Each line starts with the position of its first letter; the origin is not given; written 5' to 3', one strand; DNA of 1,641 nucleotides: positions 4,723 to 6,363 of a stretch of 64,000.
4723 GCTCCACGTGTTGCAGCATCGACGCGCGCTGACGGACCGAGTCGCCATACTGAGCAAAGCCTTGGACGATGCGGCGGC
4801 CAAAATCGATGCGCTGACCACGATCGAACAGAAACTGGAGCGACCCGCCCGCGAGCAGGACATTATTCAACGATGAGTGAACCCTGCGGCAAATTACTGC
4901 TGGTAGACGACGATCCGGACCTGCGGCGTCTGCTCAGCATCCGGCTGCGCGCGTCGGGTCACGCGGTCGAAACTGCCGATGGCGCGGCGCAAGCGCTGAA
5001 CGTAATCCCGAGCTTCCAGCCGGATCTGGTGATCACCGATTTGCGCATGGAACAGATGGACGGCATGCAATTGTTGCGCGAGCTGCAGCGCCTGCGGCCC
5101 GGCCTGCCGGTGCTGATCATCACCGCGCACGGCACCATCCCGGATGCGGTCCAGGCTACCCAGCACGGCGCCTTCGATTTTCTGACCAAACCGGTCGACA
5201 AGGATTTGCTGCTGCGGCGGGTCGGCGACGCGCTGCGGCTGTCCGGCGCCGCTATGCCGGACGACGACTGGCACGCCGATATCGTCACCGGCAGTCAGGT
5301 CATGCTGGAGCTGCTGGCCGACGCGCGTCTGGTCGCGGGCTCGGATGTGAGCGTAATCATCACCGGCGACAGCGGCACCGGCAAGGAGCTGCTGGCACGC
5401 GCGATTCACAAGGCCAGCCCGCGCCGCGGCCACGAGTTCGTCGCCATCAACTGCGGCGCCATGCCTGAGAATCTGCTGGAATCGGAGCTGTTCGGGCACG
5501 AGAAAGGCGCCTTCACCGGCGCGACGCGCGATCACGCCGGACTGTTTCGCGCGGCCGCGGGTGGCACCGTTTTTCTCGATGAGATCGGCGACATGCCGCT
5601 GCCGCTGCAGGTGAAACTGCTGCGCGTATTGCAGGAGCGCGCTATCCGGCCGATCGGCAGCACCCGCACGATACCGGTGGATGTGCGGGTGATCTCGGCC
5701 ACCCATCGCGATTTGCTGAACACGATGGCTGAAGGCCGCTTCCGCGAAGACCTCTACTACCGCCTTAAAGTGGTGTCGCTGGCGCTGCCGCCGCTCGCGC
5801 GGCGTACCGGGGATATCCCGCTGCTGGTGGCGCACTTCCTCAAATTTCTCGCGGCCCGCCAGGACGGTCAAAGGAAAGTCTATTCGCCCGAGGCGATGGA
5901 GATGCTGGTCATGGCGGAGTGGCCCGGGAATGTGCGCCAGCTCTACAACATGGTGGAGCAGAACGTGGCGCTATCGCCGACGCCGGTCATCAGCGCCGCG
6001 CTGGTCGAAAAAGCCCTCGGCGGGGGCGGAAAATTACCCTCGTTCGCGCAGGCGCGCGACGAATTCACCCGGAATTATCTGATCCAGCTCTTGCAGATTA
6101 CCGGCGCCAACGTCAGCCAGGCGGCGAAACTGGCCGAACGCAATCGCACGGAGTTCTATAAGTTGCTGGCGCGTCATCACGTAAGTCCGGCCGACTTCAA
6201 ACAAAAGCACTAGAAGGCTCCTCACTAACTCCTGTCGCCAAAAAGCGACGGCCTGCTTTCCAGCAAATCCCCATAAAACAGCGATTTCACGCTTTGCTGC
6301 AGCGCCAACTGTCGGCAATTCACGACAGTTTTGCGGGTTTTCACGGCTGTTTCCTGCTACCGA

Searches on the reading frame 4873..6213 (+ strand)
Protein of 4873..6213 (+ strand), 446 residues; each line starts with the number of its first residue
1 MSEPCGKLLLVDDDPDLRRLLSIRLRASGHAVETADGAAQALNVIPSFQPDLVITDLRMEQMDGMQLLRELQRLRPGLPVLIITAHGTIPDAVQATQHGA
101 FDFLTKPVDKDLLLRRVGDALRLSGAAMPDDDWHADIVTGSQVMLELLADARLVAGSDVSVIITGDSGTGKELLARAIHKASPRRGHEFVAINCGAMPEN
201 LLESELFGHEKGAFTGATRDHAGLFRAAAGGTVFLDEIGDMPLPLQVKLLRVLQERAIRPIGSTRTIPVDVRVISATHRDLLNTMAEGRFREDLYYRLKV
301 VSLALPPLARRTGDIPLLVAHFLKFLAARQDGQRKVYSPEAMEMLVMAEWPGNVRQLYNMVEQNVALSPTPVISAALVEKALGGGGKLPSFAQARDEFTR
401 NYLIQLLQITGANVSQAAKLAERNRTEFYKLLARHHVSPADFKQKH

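Call 4: search_protein_families(library=pfam, proteins=[window:4873-6213:+])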
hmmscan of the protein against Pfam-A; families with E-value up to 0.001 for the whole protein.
window:4873-6213:+ (446 aa): 5 families
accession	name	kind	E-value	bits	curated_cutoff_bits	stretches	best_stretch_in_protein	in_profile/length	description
PF00158.32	Sigma54_activat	-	5.3e-71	238.1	20.2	1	138-303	2-167/168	Sigma-54 interaction domain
PF00072.30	Response_reg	-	2.7e-31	108.4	30.2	1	9-117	2-110/111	Response regulator receiver domain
PF25601.1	AAA_lid_14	-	3.9e-19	68.7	27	1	310-382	2-74/87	AAA+ ATPase lid domain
PF14532.12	Sigma54_activ_2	-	9.7e-17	61.9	25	1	141-308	4-138/138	Sigma-54 interaction domain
PF07728.20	AAA_5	-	1.6e-06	28.6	22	1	161-278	2-122/139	AAA domain (dynein-related subfamily)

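Call 8: find_related_loci(query=window:4873-6210:+, collection=genome_contigs, flank=4000)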
Query window:4873-6210:+ (446 aa) in genome_contigs; peptide patterns used: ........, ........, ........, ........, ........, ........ (x = any residue, [..] = any of these).
600 stretches matched a pattern (row limit reached: there are more); 599 encode a relative of the query (tblastn E <= 1e-3); the best 80 are kept; 80 distinct loci.
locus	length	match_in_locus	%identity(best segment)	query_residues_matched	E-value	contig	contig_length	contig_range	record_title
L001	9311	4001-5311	60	8-444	1e-167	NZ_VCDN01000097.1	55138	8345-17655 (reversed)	Xenorhabdus santafensis strain 12 WTCHG_223154_282_1_contig_97, whole genome shotgun sequence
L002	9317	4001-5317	59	6-444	4e-165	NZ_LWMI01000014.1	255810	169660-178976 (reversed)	Candidatus Arsenophonus triatominarum strain ATi contig000014, whole genome shotgun sequence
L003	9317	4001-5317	59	8-443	4e-161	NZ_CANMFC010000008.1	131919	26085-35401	Uncultured Kushneria sp. isolate 4-2069.fasta NODE_8, whole genome shotgun sequence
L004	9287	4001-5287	60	21-444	9e-161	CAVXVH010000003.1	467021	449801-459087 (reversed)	MAG: uncultured beta proteobacterium isolate MFD04716.bin.1.213 genome assembly, contig: contig_19587, whole genome shot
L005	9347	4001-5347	59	1-443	5e-160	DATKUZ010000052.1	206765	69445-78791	MAG TPA_asm: Sulfuriferula sp. isolate SMAG_U14120 k141_1297966, whole genome shotgun sequence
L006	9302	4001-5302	57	8-443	3e-160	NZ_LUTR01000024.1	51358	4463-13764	Neptuniibacter marinus strain ATR 1.1 contig_24, whole genome shotgun sequence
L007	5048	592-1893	61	8-443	1e-162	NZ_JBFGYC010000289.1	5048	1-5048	MAG: Pontibacterium sp. isolate Mix_sand06.2021.04.D.42 k141_3671366_length_5048_cov_7.0000, whole genome shotgun sequen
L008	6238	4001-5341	57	3-443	1e-159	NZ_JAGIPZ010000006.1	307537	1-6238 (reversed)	Herbaspirillum sp. LeCh32-8 NODE_6_length_307537_cov_108.840262, whole genome shotgun sequence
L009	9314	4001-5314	58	6-443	4e-159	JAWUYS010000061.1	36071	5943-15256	MAG: Neptunomonas sp. isolate HBSea_ice_MAG877 BAT.877_1120670_flag=1_multi=7.0000_len=36071, whole genome shotgun seque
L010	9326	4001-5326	56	8-443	7e-157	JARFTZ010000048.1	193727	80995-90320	MAG: Gammaproteobacteria bacterium isolate SCS_cbin_148 SCS_cbin_148_cosample_000013282404, whole genome shotgun sequenc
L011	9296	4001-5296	56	22-443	1e-152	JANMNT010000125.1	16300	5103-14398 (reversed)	MAG: Burkholderiales bacterium isolate OTE_58_metabat_300 OTE_58_k141_806143, whole genome shotgun sequence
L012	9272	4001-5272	56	28-443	2e-151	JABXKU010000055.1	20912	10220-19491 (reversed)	MAG: Desulfuromonadales bacterium isolate 42485_Bin_1 scaffold_205, whole genome shotgun sequence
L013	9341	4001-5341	54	6-444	5e-151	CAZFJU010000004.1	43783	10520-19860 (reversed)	MAG TPA_asm: uncultured Gammaproteobacteria bacterium isolate SRP220891_co3_69 genome assembly, contig: NODE_746_length_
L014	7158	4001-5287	58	22-446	4e-151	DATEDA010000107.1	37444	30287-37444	MAG TPA_asm: Burkholderiales bacterium isolate SMAG_U8286 k141_330958, whole genome shotgun sequence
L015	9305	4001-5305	53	6-437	7e-149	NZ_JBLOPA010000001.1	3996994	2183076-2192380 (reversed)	Pseudoalteromonas sp. ASV78 1, whole genome shotgun sequence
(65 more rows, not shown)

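Call 11: find_related_loci(query=window:4873-6210:+, collection=metagenome_contigs, flank=3000)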
Query window:4873-6210:+ (446 aa) in metagenome_contigs; peptide patterns used: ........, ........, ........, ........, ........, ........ (x = any residue, [..] = any of these).
600 stretches matched a pattern (row limit reached: there are more); 599 encode a relative of the query (tblastn E <= 1e-3); the best 80 are kept; 80 distinct loci.
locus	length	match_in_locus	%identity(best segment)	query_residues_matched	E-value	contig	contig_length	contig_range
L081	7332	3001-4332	61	1-444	8e-172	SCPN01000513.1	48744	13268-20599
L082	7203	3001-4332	61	1-444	8e-172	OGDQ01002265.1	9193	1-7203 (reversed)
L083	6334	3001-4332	61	1-444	9e-171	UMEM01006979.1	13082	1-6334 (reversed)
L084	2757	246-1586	59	7-445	6e-175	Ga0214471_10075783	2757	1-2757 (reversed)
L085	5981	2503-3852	56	1-445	4e-165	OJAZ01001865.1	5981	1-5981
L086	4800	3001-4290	61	21-444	3e-164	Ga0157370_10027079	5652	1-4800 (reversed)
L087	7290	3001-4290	60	21-444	2e-159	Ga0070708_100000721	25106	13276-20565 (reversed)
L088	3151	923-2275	58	1-443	2e-167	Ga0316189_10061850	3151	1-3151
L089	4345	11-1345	56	8-443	1e-158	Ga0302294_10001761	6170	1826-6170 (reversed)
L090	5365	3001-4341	59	6-444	2e-156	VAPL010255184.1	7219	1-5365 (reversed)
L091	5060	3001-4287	59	21-443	8e-156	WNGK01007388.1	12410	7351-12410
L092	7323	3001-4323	54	7-443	3e-152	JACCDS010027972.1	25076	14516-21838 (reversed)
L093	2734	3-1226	57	41-445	5e-151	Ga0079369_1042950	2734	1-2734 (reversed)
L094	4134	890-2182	51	21-444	2e-136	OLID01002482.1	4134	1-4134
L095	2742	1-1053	61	97-443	7e-135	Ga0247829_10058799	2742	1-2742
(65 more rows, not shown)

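Call 16: find_homologous_proteins(query=window:4873-6210:+, max_evalue=1e-100)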
Query window:4873-6210:+ (446 aa): 7986 proteins with E <= 1e-100 among 8000 candidates; the best 120 are listed.
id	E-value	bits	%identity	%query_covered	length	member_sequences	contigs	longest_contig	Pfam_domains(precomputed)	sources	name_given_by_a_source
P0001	6.8e-291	982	100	100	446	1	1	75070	PF00158.33,PF25601.2,PF14532.13,PF07728.21,PF00072.31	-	-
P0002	1.3e-253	860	89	94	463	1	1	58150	PF00158.33,PF25601.2,PF14532.13,PF07728.21,PF00072.31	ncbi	-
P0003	3.3e-241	819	85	100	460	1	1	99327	PF00158.33,PF25601.2,PF14532.13,PF07728.21,PF00072.31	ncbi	-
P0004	1.4e-232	790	81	100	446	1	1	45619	PF00158.33,PF25601.2,PF14532.13,PF07728.21,PF00072.31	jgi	jgi:two-component system, NtrC family, response regulator GlrR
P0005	2.9e-231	786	79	100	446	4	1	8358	PF00158.33,PF25601.2,PF14532.13,PF07728.21,PF00072.31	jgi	jgi:two-component system, NtrC family, response regulator GlrR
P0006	7.0e-231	785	80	100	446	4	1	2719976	PF00158.33,PF25601.2,PF14532.13,PF07728.21,PF00072.31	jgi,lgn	jgi:two-component system response regulator GlrR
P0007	1.1e-228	777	79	100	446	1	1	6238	PF00158.33,PF25601.2,PF14532.13,PF07728.21,PF00072.31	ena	-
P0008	2.3e-228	776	80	100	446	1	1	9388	PF00158.33,PF25601.2,PF14532.13,PF07728.21,PF00072.31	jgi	jgi:two-component system response regulator GlrR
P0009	3.0e-227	773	79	100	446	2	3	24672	PF00158.33,PF25601.2,PF14532.13,PF07728.21,PF00072.31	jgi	jgi:two-component system, NtrC family, response regulator GlrR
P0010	9.4e-227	771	80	100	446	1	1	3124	PF00158.33,PF25601.2,PF14532.13,PF07728.21,PF00072.31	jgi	jgi:two-component system response regulator GlrR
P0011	4.2e-225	766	78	100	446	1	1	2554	PF00158.33,PF25601.2,PF14532.13,PF07728.21,PF00072.31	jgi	jgi:two-component system response regulator GlrR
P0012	8.7e-212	722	74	98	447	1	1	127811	PF00158.33,PF25601.2,PF14532.13,PF07728.21,PF00072.31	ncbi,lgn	-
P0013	3.0e-201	687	63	71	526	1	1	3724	PF00158.33,PF25601.2,PF14532.13,PF07728.21,PF00072.31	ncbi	-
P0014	2.2e-199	681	71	98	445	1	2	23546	PF00158.33,PF25601.2,PF14532.13,PF07728.21,PF00072.31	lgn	-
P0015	8.2e-195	666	70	98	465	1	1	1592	PF00158.33,PF25601.2,PF00004.36,PF14532.13,PF07728.21,PF00072.31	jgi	jgi:two-component system response regulator GlrR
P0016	1.9e-194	665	82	83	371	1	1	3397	PF00158.33,PF25601.2,PF14532.13,PF07728.21,PF00072.31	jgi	-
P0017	7.8e-193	659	70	99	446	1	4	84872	PF00158.33,PF25601.2,PF14532.13,PF07728.21,PF00072.31,PF13191.13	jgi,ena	-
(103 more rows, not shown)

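Call 17: find_encoding_contigs(protein=P0002, flank=3500, max_places=2)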
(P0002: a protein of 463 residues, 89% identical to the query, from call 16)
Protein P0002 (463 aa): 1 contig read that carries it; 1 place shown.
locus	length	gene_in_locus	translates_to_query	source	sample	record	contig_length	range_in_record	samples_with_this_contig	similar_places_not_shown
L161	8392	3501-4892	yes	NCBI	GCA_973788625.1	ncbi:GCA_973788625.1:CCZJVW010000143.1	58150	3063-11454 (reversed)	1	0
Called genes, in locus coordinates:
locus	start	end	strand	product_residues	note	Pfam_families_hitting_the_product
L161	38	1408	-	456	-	PF01523:PmbA_TldD_1st, PF19290:PmbA_TldD_2nd, PF19289:PmbA_TldD_3rd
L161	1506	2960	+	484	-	PF00672:HAMP (weak), PF00512:HisKA, PF02518:HATPase_c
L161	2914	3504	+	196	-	-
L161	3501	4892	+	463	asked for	PF00072:Response_reg, PF00158:Sigma54_activat, PF14532:Sigma54_activ_2, PF07728:AAA_5, PF25601:AAA_lid_14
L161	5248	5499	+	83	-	-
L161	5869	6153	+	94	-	-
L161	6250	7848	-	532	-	PF14339:DUF4394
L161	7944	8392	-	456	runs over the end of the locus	PF01225:Mur_ligase, PF08245:Mur_ligase_M, PF02875:Mur_ligase_C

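Call 18: find_encoding_contigs(protein=P0003, flank=3500, max_places=2)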
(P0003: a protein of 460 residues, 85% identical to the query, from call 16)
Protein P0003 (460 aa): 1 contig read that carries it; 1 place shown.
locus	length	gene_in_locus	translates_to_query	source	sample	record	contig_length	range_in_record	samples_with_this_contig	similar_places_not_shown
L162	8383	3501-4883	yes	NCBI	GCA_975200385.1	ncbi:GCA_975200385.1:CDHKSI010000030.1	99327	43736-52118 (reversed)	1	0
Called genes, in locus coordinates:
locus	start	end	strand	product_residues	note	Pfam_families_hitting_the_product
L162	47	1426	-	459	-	PF01523:PmbA_TldD_1st, PF19290:PmbA_TldD_2nd, PF19289:PmbA_TldD_3rd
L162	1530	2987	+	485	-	PF00512:HisKA, PF02518:HATPase_c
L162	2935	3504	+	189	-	-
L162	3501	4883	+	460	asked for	PF00072:Response_reg, PF00158:Sigma54_activat, PF14532:Sigma54_activ_2, PF07728:AAA_5, PF25601:AAA_lid_14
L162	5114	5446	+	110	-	PF13499:EF-hand_7 (faint), PF00036:EF-hand_1 (faint), PF13202:EF-hand_5 (faint), PF13405:EF-hand_6 (faint)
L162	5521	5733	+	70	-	-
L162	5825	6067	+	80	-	-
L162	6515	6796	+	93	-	-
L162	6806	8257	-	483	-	PF01225:Mur_ligase, PF08245:Mur_ligase_M, PF02875:Mur_ligase_C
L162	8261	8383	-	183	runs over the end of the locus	-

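Call 19: find_encoding_contigs(protein=P0004, flank=3500, max_places=2)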
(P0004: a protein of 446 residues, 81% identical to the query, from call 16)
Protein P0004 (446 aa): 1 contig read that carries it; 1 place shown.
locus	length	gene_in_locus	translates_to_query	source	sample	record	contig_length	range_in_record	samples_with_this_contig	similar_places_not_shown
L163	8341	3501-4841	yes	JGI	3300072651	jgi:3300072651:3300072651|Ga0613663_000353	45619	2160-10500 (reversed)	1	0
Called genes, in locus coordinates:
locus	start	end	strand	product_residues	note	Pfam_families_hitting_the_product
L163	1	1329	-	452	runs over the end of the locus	PF01523:PmbA_TldD_1st, PF19290:PmbA_TldD_2nd, PF19289:PmbA_TldD_3rd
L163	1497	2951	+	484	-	PF00672:HAMP, PF00512:HisKA, PF02518:HATPase_c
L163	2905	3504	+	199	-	-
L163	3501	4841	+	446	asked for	PF00072:Response_reg, PF00158:Sigma54_activat, PF14532:Sigma54_activ_2, PF07728:AAA_5 (weak), PF25601:AAA_lid_14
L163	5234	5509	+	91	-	-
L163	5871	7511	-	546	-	PF14339:DUF4394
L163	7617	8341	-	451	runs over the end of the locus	PF01225:Mur_ligase, PF08245:Mur_ligase_M, PF02875:Mur_ligase_C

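Call 20: find_encoding_contigs(protein=P0006, flank=3500, max_places=2)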
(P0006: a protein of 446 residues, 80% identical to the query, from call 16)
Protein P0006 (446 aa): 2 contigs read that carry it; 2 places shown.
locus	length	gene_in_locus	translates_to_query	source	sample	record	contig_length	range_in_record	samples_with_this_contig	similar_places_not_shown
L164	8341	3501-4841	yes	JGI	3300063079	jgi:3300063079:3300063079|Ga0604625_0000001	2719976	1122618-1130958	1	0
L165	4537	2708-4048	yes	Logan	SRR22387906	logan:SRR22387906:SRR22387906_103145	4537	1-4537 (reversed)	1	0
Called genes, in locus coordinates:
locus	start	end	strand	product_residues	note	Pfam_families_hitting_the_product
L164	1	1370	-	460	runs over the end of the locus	PF01523:PmbA_TldD_1st, PF19290:PmbA_TldD_2nd, PF19289:PmbA_TldD_3rd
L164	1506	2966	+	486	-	PF00672:HAMP, PF00512:HisKA, PF02518:HATPase_c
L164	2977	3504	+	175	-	-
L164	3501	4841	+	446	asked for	PF00072:Response_reg, PF00158:Sigma54_activat, PF14532:Sigma54_activ_2, PF07728:AAA_5 (weak), PF25601:AAA_lid_14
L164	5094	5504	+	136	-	PF13499:EF-hand_7 (faint), PF00036:EF-hand_1 (faint), PF13405:EF-hand_6 (faint), PF13202:EF-hand_5 (faint)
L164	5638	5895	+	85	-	-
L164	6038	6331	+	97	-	-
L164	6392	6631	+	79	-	PF05532:CsbD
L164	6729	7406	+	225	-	PF00081:Sod_Fe_N, PF02777:Sod_Fe_C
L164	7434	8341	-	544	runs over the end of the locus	PF14339:DUF4394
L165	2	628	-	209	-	?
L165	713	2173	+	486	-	PF00672:HAMP, PF00512:HisKA, PF02518:HATPase_c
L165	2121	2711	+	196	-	-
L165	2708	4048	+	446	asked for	PF00072:Response_reg, PF00158:Sigma54_activat, PF14532:Sigma54_activ_2, PF07728:AAA_5 (weak), PF25601:AAA_lid_14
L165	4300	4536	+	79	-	?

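Call 21: find_encoding_contigs(protein=P0005, flank=3500, max_places=1)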
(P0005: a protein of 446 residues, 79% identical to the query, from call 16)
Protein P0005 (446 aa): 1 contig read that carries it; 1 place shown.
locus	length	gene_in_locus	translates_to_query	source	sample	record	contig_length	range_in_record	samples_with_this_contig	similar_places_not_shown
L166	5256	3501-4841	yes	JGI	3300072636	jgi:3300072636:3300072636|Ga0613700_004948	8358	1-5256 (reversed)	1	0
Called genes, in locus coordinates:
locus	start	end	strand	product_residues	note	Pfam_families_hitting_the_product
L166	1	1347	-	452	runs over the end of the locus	PF01523:PmbA_TldD_1st, PF19290:PmbA_TldD_2nd, PF19289:PmbA_TldD_3rd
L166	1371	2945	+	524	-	PF00672:HAMP (weak), PF00512:HisKA, PF02518:HATPase_c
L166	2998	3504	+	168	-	-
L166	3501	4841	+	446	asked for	PF00072:Response_reg, PF00158:Sigma54_activat, PF14532:Sigma54_activ_2, PF07728:AAA_5 (weak), PF25601:AAA_lid_14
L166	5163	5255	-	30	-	?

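Call 22: find_encoding_contigs(protein=P0009, flank=3500, max_places=2)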
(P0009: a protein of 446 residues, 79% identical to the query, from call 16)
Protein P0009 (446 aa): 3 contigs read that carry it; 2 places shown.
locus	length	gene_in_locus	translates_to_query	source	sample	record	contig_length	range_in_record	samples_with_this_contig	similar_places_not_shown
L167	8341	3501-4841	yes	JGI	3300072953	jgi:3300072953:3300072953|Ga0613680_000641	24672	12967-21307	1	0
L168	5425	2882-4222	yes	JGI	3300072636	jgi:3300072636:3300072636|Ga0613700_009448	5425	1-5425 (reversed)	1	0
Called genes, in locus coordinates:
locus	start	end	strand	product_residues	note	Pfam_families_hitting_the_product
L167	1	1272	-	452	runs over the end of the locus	PF01523:PmbA_TldD_1st, PF19290:PmbA_TldD_2nd, PF19289:PmbA_TldD_3rd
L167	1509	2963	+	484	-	PF00672:HAMP, PF00512:HisKA, PF02518:HATPase_c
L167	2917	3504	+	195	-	-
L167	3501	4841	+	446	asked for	PF00072:Response_reg, PF00158:Sigma54_activat, PF14532:Sigma54_activ_2, PF07728:AAA_5 (weak), PF25601:AAA_lid_14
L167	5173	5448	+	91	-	-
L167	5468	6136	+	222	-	PF00081:Sod_Fe_N, PF02777:Sod_Fe_C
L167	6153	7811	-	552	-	PF14339:DUF4394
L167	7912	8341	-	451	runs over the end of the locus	PF01225:Mur_ligase, PF08245:Mur_ligase_M, PF02875:Mur_ligase_C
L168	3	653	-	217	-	?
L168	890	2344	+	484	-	PF00672:HAMP, PF00512:HisKA, PF02518:HATPase_c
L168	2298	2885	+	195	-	-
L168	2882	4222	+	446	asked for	PF00072:Response_reg, PF00158:Sigma54_activat, PF14532:Sigma54_activ_2, PF07728:AAA_5 (weak), PF25601:AAA_lid_14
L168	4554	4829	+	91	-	-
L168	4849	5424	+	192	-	?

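Call 23: find_encoding_contigs(protein=P0012, flank=3500, max_places=1)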
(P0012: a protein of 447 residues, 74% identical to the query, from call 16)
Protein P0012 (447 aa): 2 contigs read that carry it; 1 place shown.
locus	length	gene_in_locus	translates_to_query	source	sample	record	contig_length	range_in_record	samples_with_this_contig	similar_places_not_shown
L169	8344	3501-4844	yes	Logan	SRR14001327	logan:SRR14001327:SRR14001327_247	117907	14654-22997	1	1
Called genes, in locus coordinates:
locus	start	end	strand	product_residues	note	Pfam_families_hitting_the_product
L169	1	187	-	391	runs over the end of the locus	PF01139:RtcB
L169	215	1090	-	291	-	PF06629:MipA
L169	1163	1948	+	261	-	PF01828:Peptidase_A4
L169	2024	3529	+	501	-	PF00672:HAMP, PF00512:HisKA, PF02518:HATPase_c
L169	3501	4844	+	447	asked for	PF00072:Response_reg, PF00158:Sigma54_activat, PF14532:Sigma54_activ_2, PF07728:AAA_5, PF25601:AAA_lid_14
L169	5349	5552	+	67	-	-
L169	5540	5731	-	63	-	-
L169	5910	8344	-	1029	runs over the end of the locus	PF00873:ACR_tran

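Call 24: find_encoding_contigs(protein=P0008, flank=3500, max_places=1)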
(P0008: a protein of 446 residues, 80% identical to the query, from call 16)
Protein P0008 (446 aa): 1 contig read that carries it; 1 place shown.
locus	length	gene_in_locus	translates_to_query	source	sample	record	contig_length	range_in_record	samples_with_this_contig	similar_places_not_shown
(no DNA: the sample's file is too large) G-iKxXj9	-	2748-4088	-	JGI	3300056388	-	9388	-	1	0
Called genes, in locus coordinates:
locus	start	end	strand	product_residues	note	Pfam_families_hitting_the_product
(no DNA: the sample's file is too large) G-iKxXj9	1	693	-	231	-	?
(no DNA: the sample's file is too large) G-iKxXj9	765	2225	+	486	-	PF00672:HAMP (weak), PF00512:HisKA, PF02518:HATPase_c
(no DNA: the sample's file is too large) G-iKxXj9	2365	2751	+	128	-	-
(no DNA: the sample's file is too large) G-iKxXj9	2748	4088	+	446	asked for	PF00072:Response_reg, PF00158:Sigma54_activat, PF14532:Sigma54_activ_2, PF07728:AAA_5 (weak), PF25601:AAA_lid_14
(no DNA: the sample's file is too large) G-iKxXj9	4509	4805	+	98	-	-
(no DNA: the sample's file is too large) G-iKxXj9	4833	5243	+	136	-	PF04972:BON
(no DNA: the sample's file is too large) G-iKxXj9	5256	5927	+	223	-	PF00081:Sod_Fe_N, PF02777:Sod_Fe_C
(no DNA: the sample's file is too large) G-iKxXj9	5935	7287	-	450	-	PF01225:Mur_ligase, PF08245:Mur_ligase_M, PF02875:Mur_ligase_C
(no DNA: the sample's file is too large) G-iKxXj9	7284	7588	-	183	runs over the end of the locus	-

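Call 28: find_encoding_contigs(protein=P0007, flank=3500, max_places=1)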
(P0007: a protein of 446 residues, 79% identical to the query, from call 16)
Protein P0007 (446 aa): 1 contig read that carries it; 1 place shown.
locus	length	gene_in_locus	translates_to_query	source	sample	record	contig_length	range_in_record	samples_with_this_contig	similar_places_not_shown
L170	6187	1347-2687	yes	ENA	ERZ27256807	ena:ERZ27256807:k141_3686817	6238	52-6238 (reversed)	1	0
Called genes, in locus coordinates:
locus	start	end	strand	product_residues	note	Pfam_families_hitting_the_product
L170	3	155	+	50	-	?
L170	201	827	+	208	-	PF02518:HATPase_c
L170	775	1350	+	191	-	-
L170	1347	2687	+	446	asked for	PF00072:Response_reg, PF00158:Sigma54_activat, PF14532:Sigma54_activ_2, PF07728:AAA_5, PF25601:AAA_lid_14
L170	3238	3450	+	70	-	-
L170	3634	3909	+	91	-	-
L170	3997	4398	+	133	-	PF04972:BON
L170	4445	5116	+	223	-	PF00081:Sod_Fe_N, PF02777:Sod_Fe_C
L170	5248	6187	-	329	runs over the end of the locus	?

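Call 29: find_encoding_contigs(protein=P0016, flank=3500, max_places=1)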
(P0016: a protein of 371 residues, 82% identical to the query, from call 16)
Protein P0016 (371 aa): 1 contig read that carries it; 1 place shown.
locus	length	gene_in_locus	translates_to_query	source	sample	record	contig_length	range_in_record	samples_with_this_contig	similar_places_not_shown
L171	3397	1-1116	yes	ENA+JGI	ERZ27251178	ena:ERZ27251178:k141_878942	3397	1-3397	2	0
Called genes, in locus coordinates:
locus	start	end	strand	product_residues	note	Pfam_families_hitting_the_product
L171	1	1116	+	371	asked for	PF00072:Response_reg (weak), PF00158:Sigma54_activat, PF14532:Sigma54_activ_2, PF07728:AAA_5 (weak), PF25601:AAA_lid_14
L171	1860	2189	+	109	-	-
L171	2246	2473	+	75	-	PF05532:CsbD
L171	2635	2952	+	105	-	-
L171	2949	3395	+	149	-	?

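Call 45: find_encoding_contigs(protein=P0014, flank=3500, max_places=2)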
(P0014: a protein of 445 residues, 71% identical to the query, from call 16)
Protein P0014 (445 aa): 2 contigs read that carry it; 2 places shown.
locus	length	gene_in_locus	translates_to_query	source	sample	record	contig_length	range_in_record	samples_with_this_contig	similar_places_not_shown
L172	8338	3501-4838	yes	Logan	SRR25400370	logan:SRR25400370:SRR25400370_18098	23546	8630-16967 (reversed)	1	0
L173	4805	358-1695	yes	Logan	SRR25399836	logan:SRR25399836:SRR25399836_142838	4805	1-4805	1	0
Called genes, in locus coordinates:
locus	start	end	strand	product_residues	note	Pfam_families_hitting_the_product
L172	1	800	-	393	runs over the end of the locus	PF21016:RlmN_N, PF04055:Radical_SAM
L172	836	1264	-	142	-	PF00334:NDK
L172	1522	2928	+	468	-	PF00672:HAMP, PF00512:HisKA, PF02518:HATPase_c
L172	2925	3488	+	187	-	-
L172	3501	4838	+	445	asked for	PF00072:Response_reg, PF07728:AAA_5 (faint), PF00158:Sigma54_activat, PF14532:Sigma54_activ_2, PF25601:AAA_lid_14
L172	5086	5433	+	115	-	PF13202:EF-hand_5 (faint), PF13405:EF-hand_6 (faint), PF00036:EF-hand_1 (faint)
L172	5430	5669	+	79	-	-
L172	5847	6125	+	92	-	-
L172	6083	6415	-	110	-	PF01521:Fe-S_biosyn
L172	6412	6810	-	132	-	PF01592:NifU_N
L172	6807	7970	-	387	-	PF00266:Aminotran_5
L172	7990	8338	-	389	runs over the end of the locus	PF00266:Aminotran_5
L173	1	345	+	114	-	?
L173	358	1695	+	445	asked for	PF00072:Response_reg, PF07728:AAA_5 (faint), PF00158:Sigma54_activat, PF14532:Sigma54_activ_2, PF25601:AAA_lid_14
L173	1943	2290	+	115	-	PF13202:EF-hand_5 (faint), PF13405:EF-hand_6 (faint), PF00036:EF-hand_1 (faint)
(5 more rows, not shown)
